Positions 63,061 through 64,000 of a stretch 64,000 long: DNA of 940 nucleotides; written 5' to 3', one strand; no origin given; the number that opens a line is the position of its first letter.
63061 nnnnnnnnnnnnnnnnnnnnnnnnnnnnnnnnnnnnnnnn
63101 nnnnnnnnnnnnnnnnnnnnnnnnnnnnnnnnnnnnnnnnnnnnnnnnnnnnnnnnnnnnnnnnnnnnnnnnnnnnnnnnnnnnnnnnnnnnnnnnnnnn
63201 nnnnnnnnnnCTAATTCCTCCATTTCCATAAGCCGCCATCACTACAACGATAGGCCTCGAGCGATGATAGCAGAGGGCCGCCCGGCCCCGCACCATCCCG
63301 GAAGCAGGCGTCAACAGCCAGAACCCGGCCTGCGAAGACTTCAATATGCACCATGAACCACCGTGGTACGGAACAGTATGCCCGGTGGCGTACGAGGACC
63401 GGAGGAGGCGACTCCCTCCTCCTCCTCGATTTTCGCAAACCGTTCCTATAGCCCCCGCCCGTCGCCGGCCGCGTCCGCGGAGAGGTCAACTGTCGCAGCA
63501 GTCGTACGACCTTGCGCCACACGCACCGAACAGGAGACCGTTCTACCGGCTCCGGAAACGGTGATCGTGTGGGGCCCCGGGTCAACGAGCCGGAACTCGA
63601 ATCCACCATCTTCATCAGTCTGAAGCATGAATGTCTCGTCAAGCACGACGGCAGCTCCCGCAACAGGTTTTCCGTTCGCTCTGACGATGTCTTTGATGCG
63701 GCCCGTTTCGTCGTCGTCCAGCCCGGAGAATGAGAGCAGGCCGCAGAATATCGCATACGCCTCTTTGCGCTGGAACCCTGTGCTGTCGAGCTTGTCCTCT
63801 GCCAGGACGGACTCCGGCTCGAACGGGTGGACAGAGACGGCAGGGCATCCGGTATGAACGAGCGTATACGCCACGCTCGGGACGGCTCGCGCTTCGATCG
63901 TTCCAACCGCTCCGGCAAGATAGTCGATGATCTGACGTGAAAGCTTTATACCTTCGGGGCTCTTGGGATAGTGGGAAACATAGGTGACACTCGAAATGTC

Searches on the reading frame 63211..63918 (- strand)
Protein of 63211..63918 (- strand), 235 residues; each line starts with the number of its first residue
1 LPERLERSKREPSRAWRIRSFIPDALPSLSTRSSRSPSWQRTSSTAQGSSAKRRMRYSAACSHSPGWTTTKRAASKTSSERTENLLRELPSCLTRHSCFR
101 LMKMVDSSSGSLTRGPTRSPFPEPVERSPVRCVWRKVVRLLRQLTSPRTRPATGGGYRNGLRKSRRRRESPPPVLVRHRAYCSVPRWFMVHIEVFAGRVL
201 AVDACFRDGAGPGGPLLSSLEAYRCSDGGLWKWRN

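Call 16: search_protein_families(library=pfam, proteins=[window:63211-63918:-], max_evalue=0.001)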
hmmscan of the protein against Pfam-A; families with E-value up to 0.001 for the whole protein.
window:63211-63918:- (235 aa): 0 families

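Call 76: find_encoding_contigs(protein=window:63211-63918:-, flank=10000, max_places=3)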
Protein window:63211-63918:- (235 aa): no gene with exactly this product is on record in the collection.
